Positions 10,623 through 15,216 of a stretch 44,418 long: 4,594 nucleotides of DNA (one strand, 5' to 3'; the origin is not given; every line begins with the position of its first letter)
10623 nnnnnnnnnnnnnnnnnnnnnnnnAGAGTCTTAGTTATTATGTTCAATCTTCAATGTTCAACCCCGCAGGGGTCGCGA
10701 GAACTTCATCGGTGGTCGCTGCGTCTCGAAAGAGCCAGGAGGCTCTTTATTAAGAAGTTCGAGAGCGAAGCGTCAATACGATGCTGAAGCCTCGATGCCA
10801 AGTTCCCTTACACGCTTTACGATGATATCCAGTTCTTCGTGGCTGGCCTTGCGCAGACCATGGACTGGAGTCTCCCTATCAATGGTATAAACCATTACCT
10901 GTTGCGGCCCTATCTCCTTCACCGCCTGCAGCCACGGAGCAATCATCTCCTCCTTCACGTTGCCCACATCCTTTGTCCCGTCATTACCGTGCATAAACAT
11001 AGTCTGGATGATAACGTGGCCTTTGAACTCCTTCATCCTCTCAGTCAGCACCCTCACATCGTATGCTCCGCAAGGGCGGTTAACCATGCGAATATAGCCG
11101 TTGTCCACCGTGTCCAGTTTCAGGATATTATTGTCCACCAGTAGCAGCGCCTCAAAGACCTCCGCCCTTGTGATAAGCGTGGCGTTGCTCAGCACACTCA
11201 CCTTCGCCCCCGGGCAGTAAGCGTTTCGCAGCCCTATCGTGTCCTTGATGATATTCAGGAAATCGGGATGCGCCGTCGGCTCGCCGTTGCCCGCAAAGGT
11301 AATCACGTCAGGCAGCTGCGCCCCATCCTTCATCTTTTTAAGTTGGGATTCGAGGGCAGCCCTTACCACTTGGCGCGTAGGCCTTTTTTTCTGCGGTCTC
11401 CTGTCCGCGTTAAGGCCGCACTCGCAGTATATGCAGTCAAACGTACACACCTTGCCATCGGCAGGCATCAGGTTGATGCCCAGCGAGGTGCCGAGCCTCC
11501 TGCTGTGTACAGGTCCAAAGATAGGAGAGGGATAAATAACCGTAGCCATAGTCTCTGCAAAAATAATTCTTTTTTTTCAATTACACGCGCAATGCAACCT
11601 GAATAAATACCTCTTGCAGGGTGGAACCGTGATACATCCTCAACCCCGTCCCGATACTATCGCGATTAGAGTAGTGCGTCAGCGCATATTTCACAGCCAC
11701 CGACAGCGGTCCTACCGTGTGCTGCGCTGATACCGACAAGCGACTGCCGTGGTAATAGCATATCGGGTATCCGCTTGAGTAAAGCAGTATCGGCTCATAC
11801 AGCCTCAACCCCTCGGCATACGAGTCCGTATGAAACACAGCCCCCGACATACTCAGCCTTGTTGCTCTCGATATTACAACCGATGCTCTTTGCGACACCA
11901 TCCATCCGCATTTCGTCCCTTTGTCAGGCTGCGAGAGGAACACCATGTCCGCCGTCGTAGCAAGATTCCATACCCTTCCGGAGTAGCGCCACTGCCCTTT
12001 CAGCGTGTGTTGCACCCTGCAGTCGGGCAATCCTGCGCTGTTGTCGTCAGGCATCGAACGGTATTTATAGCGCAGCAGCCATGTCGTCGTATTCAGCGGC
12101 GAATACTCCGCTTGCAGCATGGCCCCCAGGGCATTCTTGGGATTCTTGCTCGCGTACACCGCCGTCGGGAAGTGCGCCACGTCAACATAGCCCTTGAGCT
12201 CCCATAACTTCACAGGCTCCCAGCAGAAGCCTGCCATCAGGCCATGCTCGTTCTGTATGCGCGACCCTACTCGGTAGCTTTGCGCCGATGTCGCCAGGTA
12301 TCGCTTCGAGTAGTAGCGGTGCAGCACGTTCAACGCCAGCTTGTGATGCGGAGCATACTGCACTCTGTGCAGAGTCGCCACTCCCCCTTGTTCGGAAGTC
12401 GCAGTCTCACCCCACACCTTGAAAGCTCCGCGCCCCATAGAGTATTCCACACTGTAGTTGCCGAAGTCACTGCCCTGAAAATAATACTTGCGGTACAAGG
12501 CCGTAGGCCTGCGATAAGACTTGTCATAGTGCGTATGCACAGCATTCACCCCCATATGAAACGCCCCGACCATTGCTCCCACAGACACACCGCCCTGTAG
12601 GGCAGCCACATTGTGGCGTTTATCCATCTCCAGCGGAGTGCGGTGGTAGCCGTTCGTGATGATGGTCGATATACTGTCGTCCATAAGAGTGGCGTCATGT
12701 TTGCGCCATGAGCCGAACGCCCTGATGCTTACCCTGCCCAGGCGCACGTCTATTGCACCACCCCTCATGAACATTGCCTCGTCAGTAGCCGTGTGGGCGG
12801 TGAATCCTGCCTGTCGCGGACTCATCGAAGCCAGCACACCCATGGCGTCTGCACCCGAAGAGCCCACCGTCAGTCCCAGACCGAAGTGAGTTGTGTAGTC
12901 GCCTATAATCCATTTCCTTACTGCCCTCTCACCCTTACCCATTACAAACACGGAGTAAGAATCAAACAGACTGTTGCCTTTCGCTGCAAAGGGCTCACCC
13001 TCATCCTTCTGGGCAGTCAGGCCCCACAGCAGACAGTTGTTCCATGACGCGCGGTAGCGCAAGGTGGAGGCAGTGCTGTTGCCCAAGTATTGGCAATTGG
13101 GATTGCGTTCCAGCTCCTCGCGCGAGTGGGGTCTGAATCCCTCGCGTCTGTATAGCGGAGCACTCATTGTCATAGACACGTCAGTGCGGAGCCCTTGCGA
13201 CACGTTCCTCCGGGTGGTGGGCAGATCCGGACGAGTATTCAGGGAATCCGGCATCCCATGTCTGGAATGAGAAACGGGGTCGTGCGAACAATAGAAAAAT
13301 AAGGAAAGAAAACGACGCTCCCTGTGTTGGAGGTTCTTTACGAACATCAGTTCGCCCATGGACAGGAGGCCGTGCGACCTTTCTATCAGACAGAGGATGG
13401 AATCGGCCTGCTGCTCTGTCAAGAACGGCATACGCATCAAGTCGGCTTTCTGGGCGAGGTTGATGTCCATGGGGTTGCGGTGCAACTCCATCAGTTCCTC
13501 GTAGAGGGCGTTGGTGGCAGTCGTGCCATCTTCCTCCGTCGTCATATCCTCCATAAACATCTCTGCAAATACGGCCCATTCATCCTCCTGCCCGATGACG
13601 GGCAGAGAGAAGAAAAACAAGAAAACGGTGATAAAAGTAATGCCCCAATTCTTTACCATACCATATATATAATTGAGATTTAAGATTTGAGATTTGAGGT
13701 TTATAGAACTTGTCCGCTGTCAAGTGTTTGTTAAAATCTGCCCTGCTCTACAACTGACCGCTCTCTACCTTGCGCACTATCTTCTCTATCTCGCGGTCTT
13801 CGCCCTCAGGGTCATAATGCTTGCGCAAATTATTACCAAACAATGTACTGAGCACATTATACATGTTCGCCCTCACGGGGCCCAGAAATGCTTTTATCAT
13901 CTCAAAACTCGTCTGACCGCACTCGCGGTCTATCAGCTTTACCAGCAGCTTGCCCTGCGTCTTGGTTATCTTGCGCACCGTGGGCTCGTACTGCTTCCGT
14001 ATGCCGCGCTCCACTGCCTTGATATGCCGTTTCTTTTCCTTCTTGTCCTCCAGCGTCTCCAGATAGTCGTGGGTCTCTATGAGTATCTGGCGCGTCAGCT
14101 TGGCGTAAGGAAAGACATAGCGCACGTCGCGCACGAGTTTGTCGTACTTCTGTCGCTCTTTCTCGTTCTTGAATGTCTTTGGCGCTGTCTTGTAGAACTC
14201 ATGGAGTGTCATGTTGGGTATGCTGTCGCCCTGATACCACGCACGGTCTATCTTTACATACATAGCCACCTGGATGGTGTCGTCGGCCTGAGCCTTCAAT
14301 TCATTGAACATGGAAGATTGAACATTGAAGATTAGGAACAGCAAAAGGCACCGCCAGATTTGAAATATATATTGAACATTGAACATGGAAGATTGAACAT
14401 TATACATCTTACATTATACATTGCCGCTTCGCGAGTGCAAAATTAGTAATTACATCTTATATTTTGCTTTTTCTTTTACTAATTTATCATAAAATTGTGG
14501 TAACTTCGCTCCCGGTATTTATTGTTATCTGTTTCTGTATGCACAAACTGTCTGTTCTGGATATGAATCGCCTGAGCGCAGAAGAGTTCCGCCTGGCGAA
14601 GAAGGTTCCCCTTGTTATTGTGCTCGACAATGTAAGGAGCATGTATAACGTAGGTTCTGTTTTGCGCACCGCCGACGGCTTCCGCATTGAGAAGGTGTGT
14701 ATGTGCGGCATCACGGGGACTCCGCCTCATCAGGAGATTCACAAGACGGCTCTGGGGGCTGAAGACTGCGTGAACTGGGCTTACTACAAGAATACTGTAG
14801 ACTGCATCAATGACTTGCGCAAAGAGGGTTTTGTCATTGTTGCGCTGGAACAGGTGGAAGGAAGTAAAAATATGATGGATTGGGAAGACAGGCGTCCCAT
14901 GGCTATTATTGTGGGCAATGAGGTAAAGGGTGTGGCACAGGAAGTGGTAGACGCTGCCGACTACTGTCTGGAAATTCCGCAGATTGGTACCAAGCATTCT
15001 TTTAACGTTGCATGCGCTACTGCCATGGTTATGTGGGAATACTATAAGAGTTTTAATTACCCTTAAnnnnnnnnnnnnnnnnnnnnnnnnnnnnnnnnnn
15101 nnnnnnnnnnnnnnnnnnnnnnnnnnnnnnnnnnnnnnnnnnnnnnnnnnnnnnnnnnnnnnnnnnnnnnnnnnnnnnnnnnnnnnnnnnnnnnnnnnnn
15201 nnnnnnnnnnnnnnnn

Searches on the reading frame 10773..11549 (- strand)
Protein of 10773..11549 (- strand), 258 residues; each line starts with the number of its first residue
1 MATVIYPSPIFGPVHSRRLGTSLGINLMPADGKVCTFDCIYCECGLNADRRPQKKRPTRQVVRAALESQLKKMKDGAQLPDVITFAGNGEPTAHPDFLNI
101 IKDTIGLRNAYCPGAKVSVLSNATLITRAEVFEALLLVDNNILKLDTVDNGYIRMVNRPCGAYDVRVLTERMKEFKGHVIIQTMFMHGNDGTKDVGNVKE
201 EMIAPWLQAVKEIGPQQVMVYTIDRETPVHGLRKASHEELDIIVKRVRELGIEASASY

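Call 10: search_protein_families(library=ncbifam, proteins=[window:10773-11549:-], max_evalue=0.001)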
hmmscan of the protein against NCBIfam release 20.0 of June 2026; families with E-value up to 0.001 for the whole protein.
window:10773-11549:- (258 aa): 2 families
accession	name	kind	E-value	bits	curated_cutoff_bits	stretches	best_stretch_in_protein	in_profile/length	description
NF038283.1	viperin_w_prok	equivalog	4.8e-06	25.9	180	1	34-161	11-130/281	viperin family antiviral radical SAM protein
TIGR04317.1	W_rSAM_matur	equivalog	3.2e-05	23.2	380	1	34-155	13-120/349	tungsten cofactor oxidoreductase radical SAM maturase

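Call 11: search_protein_families(library=pfam, proteins=[window:10773-11549:-], max_evalue=0.001)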
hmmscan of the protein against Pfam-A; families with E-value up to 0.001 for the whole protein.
window:10773-11549:- (258 aa): 1 family
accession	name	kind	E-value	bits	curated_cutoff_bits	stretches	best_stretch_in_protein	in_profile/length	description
PF04055.27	Radical_SAM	-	1.8e-10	41.7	29.5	1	34-189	6-154/166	Radical SAM superfamily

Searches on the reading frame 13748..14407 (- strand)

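Call 10: search_protein_families(library=ncbifam, proteins=[window:13748-14407:-], max_evalue=0.001)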
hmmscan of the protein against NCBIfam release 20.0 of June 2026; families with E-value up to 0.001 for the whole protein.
window:13748-14407:- (219 aa): 0 families

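Call 11: search_protein_families(library=pfam, proteins=[window:13748-14407:-], max_evalue=0.001)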
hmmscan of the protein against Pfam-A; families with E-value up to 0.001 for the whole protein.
window:13748-14407:- (219 aa): 1 family
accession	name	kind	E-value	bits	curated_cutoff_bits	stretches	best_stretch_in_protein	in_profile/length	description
PF14127.11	DUF4294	-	1.9e-55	187.5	27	1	61-212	1-154/155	Domain of unknown function (DUF4294)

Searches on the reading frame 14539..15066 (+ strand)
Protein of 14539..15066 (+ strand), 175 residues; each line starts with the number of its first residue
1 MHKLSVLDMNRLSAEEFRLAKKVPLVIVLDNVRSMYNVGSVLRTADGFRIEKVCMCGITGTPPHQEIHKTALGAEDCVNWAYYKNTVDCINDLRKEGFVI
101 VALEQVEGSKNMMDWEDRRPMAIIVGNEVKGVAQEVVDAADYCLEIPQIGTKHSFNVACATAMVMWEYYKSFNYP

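Call 10: search_protein_families(library=ncbifam, proteins=[window:14539-15066:+], max_evalue=0.001)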
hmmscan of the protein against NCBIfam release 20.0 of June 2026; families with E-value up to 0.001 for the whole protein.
window:14539-15066:+ (175 aa): 10 families
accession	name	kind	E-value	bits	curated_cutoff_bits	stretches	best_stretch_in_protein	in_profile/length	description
TIGR00186.1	rRNA_methyl_3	equivalog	1.4e-28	100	160.15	1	19-169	88-237/240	23S rRNA (guanosine(2251)-2'-O)-methyltransferase RlmB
NF008295.0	PRK11081.1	equivalog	2.3e-22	79.7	227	1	21-168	16-161/230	tRNA (guanosine(18)-2'-O)-methyltransferase TrmH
NF008386.0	PRK11181.1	equivalog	1.1e-14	54.3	366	1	20-168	91-238/244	23S rRNA (guanosine(2251)-2'-O)-methyltransferase RlmB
NF008117.0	PRK10864.1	equivalog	2.8e-13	49.8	267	1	23-170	195-340/344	tRNA/rRNA methyltransferase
TIGR00185.1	tRNA_yibK_trmL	equivalog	1.8e-08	34.4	190.6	1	27-174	4-150/154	tRNA (uridine(34)/cytosine(34)/5-carboxymethylaminomethyluridine(34)-2'-O)-methyltransferase TrmL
TIGR00050.1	rRNA_methyl_1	subfamily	7.2e-08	32.6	167.15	1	26-171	6-156/233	TrmJ/YjtD family RNA methyltransferase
NF000477.1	NshR_TsnR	equivalog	4.6e-06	26.2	425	0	88-167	180-259/266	NshR/TsnR family 23S rRNA methyltransferase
NF041077.1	tRNAmeth_TrmJ_Sulfolob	equivalog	6.6e-05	22.6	350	1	34-171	11-154/229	tRNA (cytidine-2'-O-)-methyltransferase TrmJ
NF011694.0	PRK15114.1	equivalog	0.00056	19.5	280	0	29-167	9-155/246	tRNA (cytosine(32)/uridine(32)-2'-O)-methyltransferase TrmJ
NF000035.1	nosihep_NshR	exception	0.0007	19.1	500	0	19-167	111-259/274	NshR family nosiheptide/thiostrepton resistance 23S rRNA methyltransferase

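Call 11: search_protein_families(library=pfam, proteins=[window:14539-15066:+], max_evalue=0.001)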
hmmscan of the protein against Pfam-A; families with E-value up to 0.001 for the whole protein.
window:14539-15066:+ (175 aa): 1 family
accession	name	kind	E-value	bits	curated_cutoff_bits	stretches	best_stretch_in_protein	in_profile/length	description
PF00588.24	SpoU_methylase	-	4.5e-34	118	29.7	1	25-166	2-142/142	SpoU rRNA Methylase family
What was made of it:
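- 14539..15066 (+): SpoU/TrmH-family RNA 2'-O-methyltransferase gene, the conserved neighbour of the origin in Bacteroidales. Pfam SpoU_methylase, E 4.5e-34 (call 11).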

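Call 12: find_homologous_proteins(query=window:14539-15066:+, max_evalue=1e-20)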
Query window:14539-15066:+ (175 aa): 7989 proteins with E <= 1e-20 among 8000 candidates; the best 120 are listed.
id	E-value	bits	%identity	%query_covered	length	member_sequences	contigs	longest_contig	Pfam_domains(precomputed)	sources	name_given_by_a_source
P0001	6.0e-115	399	100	100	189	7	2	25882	PF00588.25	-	-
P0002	7.8e-94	330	82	99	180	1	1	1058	PF00588.25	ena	-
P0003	6.6e-90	317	77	99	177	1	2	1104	PF00588.25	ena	-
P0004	9.9e-89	314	75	98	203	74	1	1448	PF00588.25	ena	-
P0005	5.9e-88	311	74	100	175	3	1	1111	PF00588.25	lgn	-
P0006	6.2e-88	311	75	99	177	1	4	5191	PF00588.25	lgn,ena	-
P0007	9.4e-87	307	80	94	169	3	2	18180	PF00588.25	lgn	-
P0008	7.3e-86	304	75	98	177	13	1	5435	PF00588.25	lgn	-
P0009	2.6e-85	302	76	95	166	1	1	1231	PF00588.25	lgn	-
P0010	3.2e-85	302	76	94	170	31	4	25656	PF00588.25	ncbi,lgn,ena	-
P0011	5.2e-85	301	73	98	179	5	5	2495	PF00588.25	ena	-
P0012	5.7e-85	301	74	98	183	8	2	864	PF00588.25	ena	-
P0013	8.5e-85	301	73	98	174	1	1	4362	PF00588.25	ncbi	-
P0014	8.5e-85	301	77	94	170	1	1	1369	PF00588.25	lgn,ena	-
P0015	8.9e-85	301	76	94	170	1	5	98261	PF00588.25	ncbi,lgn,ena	-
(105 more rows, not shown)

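Call 16: find_related_loci(query=A1, collection=genome_contigs, flank=6000)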
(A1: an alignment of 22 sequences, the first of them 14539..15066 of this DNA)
Query A1 (175 aa) in genome_contigs; peptide patterns used: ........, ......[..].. (x = any residue, [..] = any of these).
600 stretches matched a pattern (row limit reached: there are more); 589 encode a relative of the query (tblastn E <= 1e-3); the best 80 are kept; 80 distinct loci.
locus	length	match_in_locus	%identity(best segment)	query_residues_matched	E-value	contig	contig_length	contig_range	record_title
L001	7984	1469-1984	76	1-172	1e-94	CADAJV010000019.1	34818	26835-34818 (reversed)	MAG: uncultured Bacteroidales bacterium isolate RUG13363 genome assembly, contig: RUG13363_asm_19, whole genome shotgun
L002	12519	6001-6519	71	1-173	4e-91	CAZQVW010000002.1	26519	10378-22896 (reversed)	MAG TPA_asm: uncultured Bacteroidaceae bacterium isolate SRP350583_co2_460 genome assembly, contig: NODE_2452_length_265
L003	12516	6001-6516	60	1-170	2e-71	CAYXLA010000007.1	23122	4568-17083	MAG TPA_asm: uncultured Bacteroidaceae bacterium isolate binchicken_co323_335 genome assembly, contig: NODE_2017_length_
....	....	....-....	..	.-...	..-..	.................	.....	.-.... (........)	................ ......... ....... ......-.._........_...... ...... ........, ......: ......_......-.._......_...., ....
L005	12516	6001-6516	60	1-170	2e-68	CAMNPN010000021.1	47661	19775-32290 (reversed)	MAG: uncultured Prevotella sp. isolate SRR873595_bin.66_metaWRAP_v1.3_MAG genome assembly, contig: ERZ1756110.3379355, w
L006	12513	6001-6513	57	1-169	3e-68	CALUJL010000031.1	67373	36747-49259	MAG: uncultured Bacteroidaceae bacterium isolate E27__bin52 genome assembly, contig: E27__k127_265395, whole genome shot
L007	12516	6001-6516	56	1-170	3e-68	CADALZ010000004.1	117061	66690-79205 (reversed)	MAG: uncultured Bacteroidales bacterium isolate RUG13423 genome assembly, contig: RUG13423_asm_4, whole genome shotgun s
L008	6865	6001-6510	58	1-168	8e-68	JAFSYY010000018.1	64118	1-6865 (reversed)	MAG: Prevotella sp. isolate RGIG3601 Goat_Rumen.Co__c219718, whole genome shotgun sequence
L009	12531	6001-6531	56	1-175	3e-67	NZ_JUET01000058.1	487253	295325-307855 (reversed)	Tannerella forsythia strain ATCC 43037 contig058, whole genome shotgun sequence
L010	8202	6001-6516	59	1-170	7e-67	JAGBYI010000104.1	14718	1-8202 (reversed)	MAG: Bacteroidaceae bacterium isolate RGIG9558 Yak_Colon-3__c427353, whole genome shotgun sequence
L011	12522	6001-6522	56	1-172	8e-67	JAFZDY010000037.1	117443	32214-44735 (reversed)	MAG: Bacteroidaceae bacterium isolate RGIG7679 Water_buffalos_Rectum-1__c529684, whole genome shotgun sequence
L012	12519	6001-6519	55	1-172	8e-67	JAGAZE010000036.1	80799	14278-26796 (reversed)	MAG: Bacteroidaceae bacterium isolate RGIG8907 Water_deer_Omasum.Co__c399654, whole genome shotgun sequence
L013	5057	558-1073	54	3-172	9e-67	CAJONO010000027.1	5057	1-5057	uncultured Prevotella sp. isolate Rumen_Coassembly_mag_1117 genome assembly, contig: k87_2688341, whole genome shotgun s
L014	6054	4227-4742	56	1-170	1e-66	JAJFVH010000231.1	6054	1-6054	MAG: Bacteroidales bacterium isolate bin.687 k141_3242282, whole genome shotgun sequence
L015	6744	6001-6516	56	1-170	2e-66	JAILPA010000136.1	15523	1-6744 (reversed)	MAG: Prevotella sp. isolate RUI320 k141_13615710_flag=1_multi=14.9745_len=15523, whole genome shotgun sequence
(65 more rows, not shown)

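Call 39: find_encoding_contigs(protein=P0007, flank=4000, max_places=3)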
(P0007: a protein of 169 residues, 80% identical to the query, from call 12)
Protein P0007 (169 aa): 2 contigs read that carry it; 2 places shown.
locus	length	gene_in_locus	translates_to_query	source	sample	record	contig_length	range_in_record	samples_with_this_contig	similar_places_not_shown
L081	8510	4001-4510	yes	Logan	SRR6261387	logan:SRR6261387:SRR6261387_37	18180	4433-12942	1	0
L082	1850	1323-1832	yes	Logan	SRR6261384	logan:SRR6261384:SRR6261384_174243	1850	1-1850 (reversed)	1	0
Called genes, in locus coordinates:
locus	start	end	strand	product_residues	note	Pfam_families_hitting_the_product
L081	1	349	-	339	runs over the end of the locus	PF02445:NadA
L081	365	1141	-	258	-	PF04055:Radical_SAM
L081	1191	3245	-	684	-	-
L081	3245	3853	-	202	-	PF14127:DUF4294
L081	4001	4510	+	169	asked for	PF00588:SpoU_methylase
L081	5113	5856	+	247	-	PF13240:Zn_Ribbon_1, PF13248:Zn_ribbon_3 (weak)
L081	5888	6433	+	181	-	-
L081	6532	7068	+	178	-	-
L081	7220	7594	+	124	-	PF12773:DZR (weak), PF13240:Zn_Ribbon_1, PF13248:Zn_ribbon_3 (weak), PF04505:CD225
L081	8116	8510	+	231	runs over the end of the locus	PF01113:DapB_N, PF05173:DapB_C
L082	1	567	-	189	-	?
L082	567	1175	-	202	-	PF14127:DUF4294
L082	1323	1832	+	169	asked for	PF00588:SpoU_methylase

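Call 40: find_encoding_contigs(protein=P0015, flank=4000, max_places=3)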
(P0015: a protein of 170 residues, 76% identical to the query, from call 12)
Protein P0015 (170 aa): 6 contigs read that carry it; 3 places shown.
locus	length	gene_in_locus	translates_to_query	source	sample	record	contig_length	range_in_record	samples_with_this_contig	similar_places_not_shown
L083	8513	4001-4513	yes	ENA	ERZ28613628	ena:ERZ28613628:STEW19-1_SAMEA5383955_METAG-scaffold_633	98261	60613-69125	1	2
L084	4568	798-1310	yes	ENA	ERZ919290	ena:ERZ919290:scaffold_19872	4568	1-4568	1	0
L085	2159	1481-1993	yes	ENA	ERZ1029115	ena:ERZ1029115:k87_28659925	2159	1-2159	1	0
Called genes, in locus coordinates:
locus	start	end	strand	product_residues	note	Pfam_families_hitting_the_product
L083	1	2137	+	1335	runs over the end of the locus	-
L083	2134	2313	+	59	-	-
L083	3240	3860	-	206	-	PF14127:DUF4294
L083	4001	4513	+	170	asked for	PF00588:SpoU_methylase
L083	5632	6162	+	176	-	-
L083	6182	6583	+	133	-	-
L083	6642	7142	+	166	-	-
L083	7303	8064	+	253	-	PF01113:DapB_N, PF05173:DapB_C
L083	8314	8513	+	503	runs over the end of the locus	PF10502:Peptidase_S26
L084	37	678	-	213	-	PF14127:DUF4294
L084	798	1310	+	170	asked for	PF00588:SpoU_methylase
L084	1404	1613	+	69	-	-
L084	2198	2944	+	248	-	PF13240:Zn_Ribbon_1, PF13248:Zn_ribbon_3 (weak)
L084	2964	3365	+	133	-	-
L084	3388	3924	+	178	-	-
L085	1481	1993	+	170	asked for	PF00588:SpoU_methylase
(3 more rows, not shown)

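Call 41: find_encoding_contigs(protein=P0001, flank=4000, max_places=4)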
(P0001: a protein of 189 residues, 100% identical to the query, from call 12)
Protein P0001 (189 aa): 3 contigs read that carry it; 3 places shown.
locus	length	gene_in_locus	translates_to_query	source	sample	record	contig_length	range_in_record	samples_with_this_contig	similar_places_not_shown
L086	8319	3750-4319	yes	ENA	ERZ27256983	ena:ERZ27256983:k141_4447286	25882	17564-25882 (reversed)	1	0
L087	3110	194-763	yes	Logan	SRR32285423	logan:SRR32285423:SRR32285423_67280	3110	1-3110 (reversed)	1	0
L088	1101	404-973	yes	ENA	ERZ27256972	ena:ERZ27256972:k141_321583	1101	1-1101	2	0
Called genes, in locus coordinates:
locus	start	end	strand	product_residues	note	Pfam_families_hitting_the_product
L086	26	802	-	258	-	PF04055:Radical_SAM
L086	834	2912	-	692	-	-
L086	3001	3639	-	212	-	PF14127:DUF4294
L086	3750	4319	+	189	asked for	PF00588:SpoU_methylase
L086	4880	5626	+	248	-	PF13240:Zn_Ribbon_1 (weak), PF13248:Zn_ribbon_3 (weak)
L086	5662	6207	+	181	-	-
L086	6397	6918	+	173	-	-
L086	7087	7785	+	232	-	PF01113:DapB_N, PF05173:DapB_C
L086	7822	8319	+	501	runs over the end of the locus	PF10502:Peptidase_S26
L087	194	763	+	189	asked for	PF00588:SpoU_methylase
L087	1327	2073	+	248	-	PF13240:Zn_Ribbon_1 (weak), PF13248:Zn_ribbon_3 (weak)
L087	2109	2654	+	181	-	-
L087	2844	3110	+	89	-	?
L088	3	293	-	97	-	?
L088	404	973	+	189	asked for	PF00588:SpoU_methylase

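Call 69: find_encoding_contigs(protein=P0015, flank=10000, max_places=1)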
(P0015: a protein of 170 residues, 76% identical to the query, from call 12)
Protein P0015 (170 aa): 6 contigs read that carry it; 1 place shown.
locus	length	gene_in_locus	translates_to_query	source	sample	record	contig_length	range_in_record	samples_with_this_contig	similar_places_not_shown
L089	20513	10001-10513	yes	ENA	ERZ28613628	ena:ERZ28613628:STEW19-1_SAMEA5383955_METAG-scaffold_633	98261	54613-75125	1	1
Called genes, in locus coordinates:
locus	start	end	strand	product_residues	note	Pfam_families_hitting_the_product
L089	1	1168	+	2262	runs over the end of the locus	PF14873:BNR_assoc_N (faint), PF14717:DUF4465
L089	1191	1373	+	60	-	-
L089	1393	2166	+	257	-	-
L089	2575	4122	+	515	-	PF14717:DUF4465, PF00041:fn3 (weak), PF25059:FN3_DSCAM-DSCAML_C (faint), PF24421:Ig_J (faint), PF00041:fn3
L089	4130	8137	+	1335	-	-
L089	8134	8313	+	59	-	-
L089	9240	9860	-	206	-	PF14127:DUF4294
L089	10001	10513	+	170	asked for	PF00588:SpoU_methylase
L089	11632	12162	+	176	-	-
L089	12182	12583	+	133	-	-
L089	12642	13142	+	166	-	-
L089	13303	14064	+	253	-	PF01113:DapB_N, PF05173:DapB_C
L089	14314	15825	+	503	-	PF10502:Peptidase_S26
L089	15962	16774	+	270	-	PF20434:BD-FAE, PF07859:Abhydrolase_3, PF00326:Peptidase_S9, PF01738:DLH (faint)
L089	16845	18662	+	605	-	PF00483:NTP_transferase, PF12804:NTP_transf_3, PF00155:Aminotran_1_2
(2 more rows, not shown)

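Call 70: find_encoding_contigs(protein=P0007, flank=10000, max_places=1)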
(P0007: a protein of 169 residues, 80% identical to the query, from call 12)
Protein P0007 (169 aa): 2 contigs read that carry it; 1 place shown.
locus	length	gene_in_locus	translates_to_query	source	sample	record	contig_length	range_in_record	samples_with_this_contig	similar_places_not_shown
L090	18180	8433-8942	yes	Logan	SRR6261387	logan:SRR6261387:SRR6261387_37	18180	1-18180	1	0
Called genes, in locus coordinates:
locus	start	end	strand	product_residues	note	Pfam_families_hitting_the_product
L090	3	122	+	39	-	?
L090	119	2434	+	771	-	PF21544:PorZ_N_b_propeller, PF07494:Reg_prop (faint)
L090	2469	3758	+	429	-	PF00579:tRNA-synt_1b, PF22421:SYY_C-terminal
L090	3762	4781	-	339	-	PF02445:NadA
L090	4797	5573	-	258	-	PF04055:Radical_SAM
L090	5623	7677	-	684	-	-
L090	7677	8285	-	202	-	PF14127:DUF4294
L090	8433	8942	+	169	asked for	PF00588:SpoU_methylase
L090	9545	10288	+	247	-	PF13240:Zn_Ribbon_1, PF13248:Zn_ribbon_3 (weak)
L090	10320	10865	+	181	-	-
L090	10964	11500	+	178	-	-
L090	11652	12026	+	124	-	PF12773:DZR (weak), PF13240:Zn_Ribbon_1, PF13248:Zn_ribbon_3 (weak), PF04505:CD225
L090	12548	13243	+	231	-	PF01113:DapB_N, PF05173:DapB_C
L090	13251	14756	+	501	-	PF10502:Peptidase_S26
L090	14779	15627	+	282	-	PF20434:BD-FAE, PF07859:Abhydrolase_3, PF01738:DLH (weak), PF00326:Peptidase_S9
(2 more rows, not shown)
